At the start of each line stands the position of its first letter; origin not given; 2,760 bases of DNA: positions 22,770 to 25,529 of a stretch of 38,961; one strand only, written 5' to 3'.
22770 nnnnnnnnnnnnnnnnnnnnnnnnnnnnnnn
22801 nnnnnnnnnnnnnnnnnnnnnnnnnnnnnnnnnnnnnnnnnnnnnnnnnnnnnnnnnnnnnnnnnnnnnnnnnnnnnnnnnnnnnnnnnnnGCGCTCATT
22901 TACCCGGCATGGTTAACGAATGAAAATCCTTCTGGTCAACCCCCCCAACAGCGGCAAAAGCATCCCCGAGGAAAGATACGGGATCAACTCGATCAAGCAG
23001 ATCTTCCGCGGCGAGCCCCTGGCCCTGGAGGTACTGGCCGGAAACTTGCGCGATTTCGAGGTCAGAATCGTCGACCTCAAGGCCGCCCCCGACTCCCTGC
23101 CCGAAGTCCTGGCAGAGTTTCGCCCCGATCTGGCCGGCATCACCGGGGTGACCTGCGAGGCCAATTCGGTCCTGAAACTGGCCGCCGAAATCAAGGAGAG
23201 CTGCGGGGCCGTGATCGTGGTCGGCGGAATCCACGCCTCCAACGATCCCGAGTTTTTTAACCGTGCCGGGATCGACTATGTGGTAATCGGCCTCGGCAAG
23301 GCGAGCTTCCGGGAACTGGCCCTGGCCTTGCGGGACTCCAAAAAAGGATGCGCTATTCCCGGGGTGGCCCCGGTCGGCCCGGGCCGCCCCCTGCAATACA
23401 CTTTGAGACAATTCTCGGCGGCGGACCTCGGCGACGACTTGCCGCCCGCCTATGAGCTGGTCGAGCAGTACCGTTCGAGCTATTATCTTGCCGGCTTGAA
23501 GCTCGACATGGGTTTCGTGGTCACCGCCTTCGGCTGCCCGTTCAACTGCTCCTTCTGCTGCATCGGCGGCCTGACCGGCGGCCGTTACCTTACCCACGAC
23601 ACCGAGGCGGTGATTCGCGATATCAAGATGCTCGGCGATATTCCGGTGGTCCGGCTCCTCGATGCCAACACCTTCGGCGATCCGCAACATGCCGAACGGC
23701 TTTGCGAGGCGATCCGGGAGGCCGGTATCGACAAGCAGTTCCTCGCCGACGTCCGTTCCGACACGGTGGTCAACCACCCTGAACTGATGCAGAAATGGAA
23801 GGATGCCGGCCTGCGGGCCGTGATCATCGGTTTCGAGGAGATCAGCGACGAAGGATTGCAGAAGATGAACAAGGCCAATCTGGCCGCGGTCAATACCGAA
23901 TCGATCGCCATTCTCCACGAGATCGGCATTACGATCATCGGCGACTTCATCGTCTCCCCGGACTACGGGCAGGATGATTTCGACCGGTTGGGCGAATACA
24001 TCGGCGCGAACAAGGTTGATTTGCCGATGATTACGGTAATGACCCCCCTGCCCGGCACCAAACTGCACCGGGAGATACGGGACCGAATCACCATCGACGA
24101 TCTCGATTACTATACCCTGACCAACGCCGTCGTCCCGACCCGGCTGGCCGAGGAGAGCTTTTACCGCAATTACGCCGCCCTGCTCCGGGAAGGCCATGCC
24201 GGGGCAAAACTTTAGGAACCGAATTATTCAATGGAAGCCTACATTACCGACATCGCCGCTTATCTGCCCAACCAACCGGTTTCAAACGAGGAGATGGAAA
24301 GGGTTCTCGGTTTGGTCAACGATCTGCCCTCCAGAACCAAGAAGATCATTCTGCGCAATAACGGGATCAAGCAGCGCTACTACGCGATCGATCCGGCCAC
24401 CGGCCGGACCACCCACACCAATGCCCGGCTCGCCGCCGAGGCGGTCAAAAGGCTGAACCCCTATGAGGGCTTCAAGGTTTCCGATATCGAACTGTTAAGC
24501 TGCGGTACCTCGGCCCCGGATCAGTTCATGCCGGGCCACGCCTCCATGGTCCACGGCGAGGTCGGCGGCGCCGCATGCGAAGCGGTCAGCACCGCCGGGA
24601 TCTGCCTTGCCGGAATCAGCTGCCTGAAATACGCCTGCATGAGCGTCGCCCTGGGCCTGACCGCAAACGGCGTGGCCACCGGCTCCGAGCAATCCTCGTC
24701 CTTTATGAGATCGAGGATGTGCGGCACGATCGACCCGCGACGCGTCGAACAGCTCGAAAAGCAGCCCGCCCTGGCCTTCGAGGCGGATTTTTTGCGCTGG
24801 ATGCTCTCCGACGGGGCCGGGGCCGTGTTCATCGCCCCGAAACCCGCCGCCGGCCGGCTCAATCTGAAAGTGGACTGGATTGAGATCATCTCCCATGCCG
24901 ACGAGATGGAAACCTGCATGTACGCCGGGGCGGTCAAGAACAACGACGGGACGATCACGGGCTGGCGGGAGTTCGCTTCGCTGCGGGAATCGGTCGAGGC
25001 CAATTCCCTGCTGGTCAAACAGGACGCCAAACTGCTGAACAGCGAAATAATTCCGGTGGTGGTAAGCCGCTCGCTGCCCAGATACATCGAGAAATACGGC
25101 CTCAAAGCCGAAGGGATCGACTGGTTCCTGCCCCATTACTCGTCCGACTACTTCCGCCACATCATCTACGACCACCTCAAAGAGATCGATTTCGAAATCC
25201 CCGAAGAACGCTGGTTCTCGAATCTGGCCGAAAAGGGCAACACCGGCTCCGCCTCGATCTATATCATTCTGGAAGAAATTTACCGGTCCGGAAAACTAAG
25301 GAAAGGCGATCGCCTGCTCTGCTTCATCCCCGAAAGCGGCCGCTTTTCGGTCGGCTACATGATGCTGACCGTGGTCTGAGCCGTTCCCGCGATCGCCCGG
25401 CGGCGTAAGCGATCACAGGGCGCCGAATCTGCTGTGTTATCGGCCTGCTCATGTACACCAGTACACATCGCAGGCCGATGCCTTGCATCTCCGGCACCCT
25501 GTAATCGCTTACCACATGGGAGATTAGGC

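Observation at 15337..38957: Convergent ~23.5 kb aryl-polyene-like lipid cluster elaborated with three radical SAM enzymes, a CrtI-like flavoenzyme, an ABC-2 exporter and two envelope proteins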

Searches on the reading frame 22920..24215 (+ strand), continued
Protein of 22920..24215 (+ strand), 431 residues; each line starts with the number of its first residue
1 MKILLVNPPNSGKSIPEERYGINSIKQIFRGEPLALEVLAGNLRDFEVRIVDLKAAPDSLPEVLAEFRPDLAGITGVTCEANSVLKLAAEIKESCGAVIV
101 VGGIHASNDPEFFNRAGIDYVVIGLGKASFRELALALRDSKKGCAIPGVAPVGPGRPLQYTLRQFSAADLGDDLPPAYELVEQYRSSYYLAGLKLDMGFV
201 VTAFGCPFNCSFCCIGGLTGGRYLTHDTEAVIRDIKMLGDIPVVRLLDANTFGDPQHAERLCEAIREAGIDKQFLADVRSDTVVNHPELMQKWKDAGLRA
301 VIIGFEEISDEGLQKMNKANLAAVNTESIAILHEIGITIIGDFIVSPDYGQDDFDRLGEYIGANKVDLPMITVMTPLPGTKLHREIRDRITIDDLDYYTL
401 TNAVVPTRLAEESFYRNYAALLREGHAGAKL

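Call 20: find_encoding_contigs(protein=P0046, flank=10000, max_places=1)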
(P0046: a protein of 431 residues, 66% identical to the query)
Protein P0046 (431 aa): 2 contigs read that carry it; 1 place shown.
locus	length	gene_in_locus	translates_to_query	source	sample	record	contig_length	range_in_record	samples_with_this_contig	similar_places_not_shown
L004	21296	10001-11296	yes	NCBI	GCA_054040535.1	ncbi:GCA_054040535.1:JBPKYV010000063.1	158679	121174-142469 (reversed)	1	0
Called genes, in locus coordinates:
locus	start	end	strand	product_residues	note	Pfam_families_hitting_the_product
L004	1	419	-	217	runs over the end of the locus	PF02811:PHP, PF13263:PHP_C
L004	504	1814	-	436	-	PF00919:UPF0004, PF04055:Radical_SAM, PF01938:TRAM, PF18693:TRAM_2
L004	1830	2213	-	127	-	PF02261:Asp_decarbox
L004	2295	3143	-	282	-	PF02569:Pantoate_ligase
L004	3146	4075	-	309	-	-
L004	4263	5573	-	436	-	PF01964:ThiC_Rad_SAM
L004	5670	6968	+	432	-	PF01964:ThiC_Rad_SAM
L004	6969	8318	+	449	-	PF08543:Phos_pyr_kin, PF00294:PfkB (faint), PF10120:ThiN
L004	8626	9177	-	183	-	PF02146:SIR2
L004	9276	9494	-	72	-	-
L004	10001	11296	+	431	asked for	PF02310:B12-binding, PF04055:Radical_SAM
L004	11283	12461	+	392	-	PF08541:ACP_syn_III_C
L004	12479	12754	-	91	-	PF00550:PP-binding (weak)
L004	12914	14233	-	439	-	PF12679:ABC2_membrane_2, PF12698:ABC2_membrane_3, PF01061:ABC2_membrane, PF12730:ABC2_membrane_4 (weak)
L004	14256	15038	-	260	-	PF00005:ABC_tran, PF13304:AAA_21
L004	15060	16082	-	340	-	PF14399:BtrH_N, PF16169:DUF4872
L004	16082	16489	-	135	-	-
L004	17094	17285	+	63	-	-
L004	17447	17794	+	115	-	-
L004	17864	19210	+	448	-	PF01925:TauE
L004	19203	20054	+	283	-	PF00582:Usp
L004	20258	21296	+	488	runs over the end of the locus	PF05681:Fumerase, PF05683:Fumerase_C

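Call 31: search_solved_structures(query=window:22920-24215:+, max_evalue=0.001)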
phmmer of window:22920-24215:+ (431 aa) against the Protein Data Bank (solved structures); distinct sequences matched with E-value up to 0.001: 4.
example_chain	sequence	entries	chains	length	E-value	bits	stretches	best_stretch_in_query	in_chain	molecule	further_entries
6fd2_B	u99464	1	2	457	1.3e-10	43.9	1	112-407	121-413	Putative apramycin biosynthetic oxidoreductase 4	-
7kdx_A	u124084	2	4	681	8.2e-09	38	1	68-323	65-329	Methyltransferase TokK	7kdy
9ccb_A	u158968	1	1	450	5.9e-08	35.2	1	98-388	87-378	Radical SAM core domain-containing protein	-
6wte_A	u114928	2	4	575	4.6e-06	28.9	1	33-240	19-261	B12-binding domain-containing protein | Tryptophan-C2-methyltransferase containing B12-binding domain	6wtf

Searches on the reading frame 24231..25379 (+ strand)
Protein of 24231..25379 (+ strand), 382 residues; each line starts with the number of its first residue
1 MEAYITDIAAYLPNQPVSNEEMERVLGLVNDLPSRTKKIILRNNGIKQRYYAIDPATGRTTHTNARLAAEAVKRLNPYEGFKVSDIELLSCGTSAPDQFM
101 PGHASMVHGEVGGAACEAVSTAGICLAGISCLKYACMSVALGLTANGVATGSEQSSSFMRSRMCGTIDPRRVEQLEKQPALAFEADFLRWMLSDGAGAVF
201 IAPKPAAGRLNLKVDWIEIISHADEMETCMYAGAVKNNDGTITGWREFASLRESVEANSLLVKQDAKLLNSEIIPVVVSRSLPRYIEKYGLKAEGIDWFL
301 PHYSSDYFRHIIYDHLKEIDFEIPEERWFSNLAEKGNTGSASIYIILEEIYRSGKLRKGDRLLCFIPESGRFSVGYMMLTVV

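Call 3: search_protein_families(library=pfam, proteins=[window:24231-25379:+], max_evalue=0.01)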
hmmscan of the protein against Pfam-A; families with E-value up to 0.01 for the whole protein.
window:24231-25379:+ (382 aa): 1 family
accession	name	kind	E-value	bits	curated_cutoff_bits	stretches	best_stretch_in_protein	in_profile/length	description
PF08541.16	ACP_syn_III_C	-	1e-12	48.4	26.6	1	287-364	2-74/90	3-Oxoacyl-[acyl-carrier-protein (ACP)] synthase III C terminal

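Call 6: search_protein_families(library=ncbifam, proteins=[window:24231-25379:+], max_evalue=0.001)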
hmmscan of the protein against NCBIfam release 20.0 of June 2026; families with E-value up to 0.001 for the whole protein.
window:24231-25379:+ (382 aa): 8 families
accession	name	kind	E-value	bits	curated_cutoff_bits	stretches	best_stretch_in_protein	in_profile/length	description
NF005293.2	PRK06816.1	subfamily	2.6e-169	563.3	450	1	3-382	1-378/378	StlD/DarB family beta-ketosynthase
NF053539.1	resorcinol_DarB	exception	1.2e-141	472.2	550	1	2-382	2-377/377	dialkylresorcinol biosynthesis protein DarB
NF006829.0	PRK09352.1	subfamily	6.8e-26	91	249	2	191-364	158-305/322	beta-ketoacyl-ACP synthase 3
TIGR00747.1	fabH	subfamily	4e-22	78.7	292.1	2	279-363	226-305/322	beta-ketoacyl-ACP synthase III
NF004623.0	PRK05963.1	equivalog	3.7e-17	62.6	437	1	8-370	11-318/328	beta-ketoacyl-ACP synthase III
NF005541.0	PRK07204.1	equivalog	6.6e-16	58.6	402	2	4-156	6-146/329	beta-ketoacyl-ACP synthase III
NF006720.0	PRK09258.1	equivalog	1.1e-12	47.9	285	1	3-365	6-323/338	3-oxoacyl-ACP synthase III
TIGR01930.1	AcCoA-C-Actrans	subfamily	0.00099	18.1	240.55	0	64-160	21-118/385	acetyl-CoA C-acyltransferase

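Call 30: search_solved_structures(query=window:24231-25379:+, max_evalue=0.00001)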
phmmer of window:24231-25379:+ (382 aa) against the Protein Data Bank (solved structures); distinct sequences matched with E-value up to 0.00001: 24.
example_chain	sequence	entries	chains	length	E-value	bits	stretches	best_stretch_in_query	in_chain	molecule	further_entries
5gk0_A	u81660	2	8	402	3.6e-122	411.1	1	3-382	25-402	Ketosynthase StlD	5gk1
5gk2_A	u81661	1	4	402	8.9e-121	406.5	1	3-382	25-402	Ketosynthase StlD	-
4ryb_A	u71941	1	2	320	3.7e-14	55.7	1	4-157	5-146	3-oxoacyl-[acyl-carrier-protein] synthase 3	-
2ebd_A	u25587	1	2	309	6e-12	48.4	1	283-366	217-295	3-oxoacyl-[acyl-carrier-protein] synthase 3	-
4dfe_A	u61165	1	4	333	1e-11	47.6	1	278-364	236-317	3-oxoacyl-[acyl-carrier-protein] synthase 3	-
5bqs_A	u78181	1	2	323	1.1e-11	47.6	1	4-156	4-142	3-oxoacyl-[acyl-carrier-protein] synthase 3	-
8vdb_A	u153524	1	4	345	1.8e-10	43.5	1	280-366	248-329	Beta-ketoacyl-[acyl-carrier-protein] synthase III 2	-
5by7_A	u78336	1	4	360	3.2e-10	42.7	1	8-370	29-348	3-oxoacyl-ACP synthase III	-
1ub7_A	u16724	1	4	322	4.6e-10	42.2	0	281-364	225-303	3-oxoacyl-[acyl-carrier protein] synthase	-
8vd9_A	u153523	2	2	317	5e-10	42.1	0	280-363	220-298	Beta-ketoacyl-[acyl-carrier-protein] synthase III 1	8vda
4nhd_A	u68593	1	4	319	1.7e-09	40.3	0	5-155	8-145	3-oxoacyl-[acyl-carrier-protein] synthase 3 protein 1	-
3gwa_A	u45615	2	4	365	9.5e-09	37.9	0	3-149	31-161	3-oxoacyl-(Acyl-carrier-protein) synthase III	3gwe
3il4_A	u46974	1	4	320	6.5e-08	35.1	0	63-158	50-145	3-oxoacyl-[acyl-carrier-protein] synthase 3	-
3il5_A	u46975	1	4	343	1e-07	34.4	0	63-158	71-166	3-oxoacyl-[acyl-carrier-protein] synthase 3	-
3il6_A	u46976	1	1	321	1.1e-07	34.4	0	63-158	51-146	3-oxoacyl-[acyl-carrier-protein] synthase 3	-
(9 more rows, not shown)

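Call 38: search_protein_representatives(protein=window:24231-25379:+)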
Query: 382 residues. Proteins with E-value up to 0.001 (for the whole library): 2095; up to 1e-10: 758; up to 1e-30: 186. The best 150 are listed.
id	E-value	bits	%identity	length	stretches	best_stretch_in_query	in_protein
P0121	1.5e-130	451.8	55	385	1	3-381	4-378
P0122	2.6e-119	414.9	51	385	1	1-381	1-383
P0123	9.1e-117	406.5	50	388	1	1-382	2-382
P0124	1.1e-112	393.0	56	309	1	1-308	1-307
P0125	1.4e-111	389.4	47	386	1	3-382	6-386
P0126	2.5e-108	378.7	50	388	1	3-382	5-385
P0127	1.0e-106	373.4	48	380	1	3-382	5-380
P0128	3.0e-106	371.9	59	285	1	100-382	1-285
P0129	1.7e-105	369.4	46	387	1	3-381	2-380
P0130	2.3e-102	359.1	45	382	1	2-381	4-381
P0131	2.6e-102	358.9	51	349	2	3-235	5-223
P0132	1.3e-101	356.7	45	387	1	3-381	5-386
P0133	1.1e-98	347.0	45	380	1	1-381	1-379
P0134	3.9e-98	345.2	48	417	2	177-382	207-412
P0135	2.5e-97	342.6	46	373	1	3-381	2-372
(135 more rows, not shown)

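Call 40: find_related_loci(query=A1, collection=genome_contigs, flank=10000)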
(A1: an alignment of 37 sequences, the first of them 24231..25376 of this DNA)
Query A1 (382 aa) in genome_contigs; peptide patterns used: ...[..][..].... (x = any residue, [..] = any of these).
600 stretches matched a pattern (row limit reached: there are more); 599 encode a relative of the query (tblastn E <= 1e-3); the best 80 are kept; 80 distinct loci.
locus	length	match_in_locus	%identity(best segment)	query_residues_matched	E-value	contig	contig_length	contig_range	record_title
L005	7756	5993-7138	81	1-382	0e+0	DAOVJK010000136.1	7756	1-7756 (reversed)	MAG TPA_asm: Pseudomonadota bacterium isolate CSMAG_1391 CSMAG_1391_k141_2856420_length_7756_cov_17.0659, whole genome s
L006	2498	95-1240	64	1-382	0e+0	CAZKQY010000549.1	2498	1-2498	MAG TPA_asm: uncultured Syntrophotalea sp. isolate SRP067234_co1_222 genome assembly, contig: k99_1094611, whole genome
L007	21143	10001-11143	62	1-381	2e-173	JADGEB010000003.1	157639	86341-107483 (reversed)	MAG: Desulfuromusa sp. isolate BB25 NODE_3_length_157639_cov_9.107558, whole genome shotgun sequence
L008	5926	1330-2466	62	1-382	3e-169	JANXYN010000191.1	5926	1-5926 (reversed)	MAG: Geobacteraceae bacterium isolate GL140_3_metabat_43 GL140_3_k141_1709898, whole genome shotgun sequence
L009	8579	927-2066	61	1-380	3e-165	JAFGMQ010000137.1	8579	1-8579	MAG: Deltaproteobacteria bacterium isolate Zod_Metabat.483 k87_5267510, whole genome shotgun sequence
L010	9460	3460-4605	60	1-382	1e-164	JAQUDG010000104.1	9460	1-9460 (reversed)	MAG: Desulfuromonas sp. isolate STCSWMC_149 NODE_22502_length_9460_cov_3.141755_ST_CSWMC, whole genome shotgun sequence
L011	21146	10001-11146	60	1-382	3e-163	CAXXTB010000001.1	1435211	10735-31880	MAG: Geopsychrobacteraceae bacterium isolate a8776e3a-ffdb-4a38-b6f4-a0b8fc84521a genome assembly, contig: contig_1, who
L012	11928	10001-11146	59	1-382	2e-159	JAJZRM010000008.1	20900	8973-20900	MAG: Deltaproteobacteria bacterium isolate SKS1.bin8 NODE_4502_length_20900_cov_1.209021, whole genome shotgun sequence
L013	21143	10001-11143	59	1-381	3e-157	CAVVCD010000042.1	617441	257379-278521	MAG: uncultured delta proteobacterium isolate MFD02809.bin.1.75 genome assembly, contig: contig_74268, whole genome shot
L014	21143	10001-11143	59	2-382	1e-153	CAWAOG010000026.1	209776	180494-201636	MAG: uncultured delta proteobacterium isolate MFD02979.bin.1.23 genome assembly, contig: contig_35977, whole genome shot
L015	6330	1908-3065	56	1-382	2e-151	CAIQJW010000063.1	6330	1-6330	MAG: uncultured delta proteobacterium isolate Ja1-D5_bin-237 genome assembly, contig: bin-237:063/332, whole genome shot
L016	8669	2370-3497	60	1-382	8e-149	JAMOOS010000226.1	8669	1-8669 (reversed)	MAG: Desulfuromonadaceae bacterium isolate 4559-240_maxbin2_scaf2bin.118 4559-240_scaffold_4564_c1, whole genome shotgun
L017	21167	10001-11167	58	1-382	2e-148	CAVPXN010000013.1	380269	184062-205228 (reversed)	MAG: uncultured delta proteobacterium isolate MFD01721.bin.1.277 genome assembly, contig: contig_43823, whole genome sho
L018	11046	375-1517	57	1-382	2e-148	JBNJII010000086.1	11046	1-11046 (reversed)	MAG: Thermodesulfobacteriota bacterium isolate Y22_0dBSd3.bin.102 NODE_5630_length_11046_cov_8.479218, whole genome shot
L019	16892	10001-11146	59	1-382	6e-148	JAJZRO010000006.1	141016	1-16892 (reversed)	MAG: Deltaproteobacteria bacterium isolate SKS1.bin94 NODE_143_length_141016_cov_49.344072, whole genome shotgun sequenc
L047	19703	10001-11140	52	1-382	3e-137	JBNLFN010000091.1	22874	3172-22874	MAG: Desulfobacteraceae bacterium isolate C1.bin.41.orig k141_651736, whole genome shotgun sequence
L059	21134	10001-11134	52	3-382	5e-131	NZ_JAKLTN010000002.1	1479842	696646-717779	Dechloromonas hankyongensis strain XY25 2, whole genome shotgun sequence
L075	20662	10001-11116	51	4-382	9e-127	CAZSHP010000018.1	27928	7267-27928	MAG TPA_asm: uncultured Sulfurovum sp. isolate binchicken_co67_120 genome assembly, contig: NODE_1627_length_27928_cov_2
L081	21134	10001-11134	50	3-382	6e-125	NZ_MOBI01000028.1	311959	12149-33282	Pseudomonas brassicacearum strain 37D10 37D10_contig_28, whole genome shotgun sequence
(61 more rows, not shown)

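Call 44: search_protein_families(library=ncbifam, proteins=[L081:8974-9993:+, L059:8917-9999:+], max_evalue=0.01)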
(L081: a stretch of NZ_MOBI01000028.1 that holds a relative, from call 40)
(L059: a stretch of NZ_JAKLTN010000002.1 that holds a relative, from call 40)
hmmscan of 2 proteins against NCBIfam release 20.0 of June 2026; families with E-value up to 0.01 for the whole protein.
L081:8974-9993:+ (339 aa): 1 family
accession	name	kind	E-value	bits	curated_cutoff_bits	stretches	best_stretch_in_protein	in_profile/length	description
NF052314.1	T9SS_HK_PorY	subfamily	0.0074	15.4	350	1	275-336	129-188/418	PorY family sensor histidine kinase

L059:8917-9999:+ (360 aa): 0 families

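Call 64: search_protein_families(library=pfam, proteins=[L075:8613-9917:+, L047:8362-9702:-, L047:11584-12633:+, L047:7163-8320:+, L081:8974-9993:+], max_evalue=0.1)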
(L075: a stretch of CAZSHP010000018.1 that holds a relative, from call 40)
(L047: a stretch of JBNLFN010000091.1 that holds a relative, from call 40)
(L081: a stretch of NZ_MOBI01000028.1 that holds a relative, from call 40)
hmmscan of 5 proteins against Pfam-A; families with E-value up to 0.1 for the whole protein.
L075:8613-9917:+ (434 aa): 2 families
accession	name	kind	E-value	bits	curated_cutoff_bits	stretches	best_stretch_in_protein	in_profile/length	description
PF00528.27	BPD_transp_1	-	1.9e-28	99.8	26.4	1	229-431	1-181/184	Binding-protein-dependent transport system inner membrane component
PF12911.12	OppC_N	-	0.0035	17.6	23.9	1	34-63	3-32/53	N-terminal TM domain of oligopeptide transport permease C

L047:8362-9702:- (446 aa): 3 families
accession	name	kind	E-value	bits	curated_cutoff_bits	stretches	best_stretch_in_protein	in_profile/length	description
PF04055.27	Radical_SAM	-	1.4e-22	81.1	29.5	1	116-253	1-147/166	Radical SAM superfamily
PF13186.11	SPASM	-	7.3e-10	39.4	21.5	1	338-399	1-67/67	Iron-sulfur cluster-binding domain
PF13353.11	Fer4_12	-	0.0038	17.9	22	1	121-181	14-74/137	4Fe-4S single cluster domain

L047:11584-12633:+ (349 aa): 2 families
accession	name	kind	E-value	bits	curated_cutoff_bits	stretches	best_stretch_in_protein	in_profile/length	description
PF16169.10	DUF4872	-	2.1e-55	187.6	28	1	171-345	1-173/173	Domain of unknown function (DUF4872)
PF14399.12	BtrH_N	-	8.5e-48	162.4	29.7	1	29-160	1-134/134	Butirosin biosynthesis protein H, N-terminal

L047:7163-8320:+ (385 aa): 10 families
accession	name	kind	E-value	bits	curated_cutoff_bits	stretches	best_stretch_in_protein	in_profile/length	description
PF10503.15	Esterase_PHB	-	1.5e-07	31.3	23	1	114-245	3-130/219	Esterase PHB depolymerase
PF02230.22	Abhydrolase_2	-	7.2e-07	29.7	23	1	126-283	12-173/217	Phospholipase/Carboxylesterase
PF01738.24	DLH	-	0.00012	22.2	21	1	197-282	78-159/217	Dienelactone hydrolase family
PF00561.26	Abhydrolase_1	-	0.00031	20.9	25.8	1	129-233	1-90/245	alpha/beta hydrolase fold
PF00326.27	Peptidase_S9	-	0.0013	18.7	22.6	1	157-231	13-83/213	Prolyl oligopeptidase family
PF12146.15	Hydrolase_4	-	0.0049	16.6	27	0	200-250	62-113/239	Serine aminopeptidase, S33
PF20434.5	BD-FAE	-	0.0084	16.1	26.8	0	190-224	67-101/215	BD-FAE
PF00135.34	COesterase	-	0.016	14.6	27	1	115-230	89-201/515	Carboxylesterase family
PF00756.26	Esterase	-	0.017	15.3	22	1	110-246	6-149/251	Putative esterase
PF12697.13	Abhydrolase_6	-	0.076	14.1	26.3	0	131-287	1-135/217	Alpha/beta hydrolase family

L081:8974-9993:+ (339 aa): 1 family
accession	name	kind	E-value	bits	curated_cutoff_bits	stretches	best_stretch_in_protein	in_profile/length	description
PF03358.20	FMN_red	-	0.041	13.9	24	0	101-172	71-147/152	NADPH-dependent FMN reductase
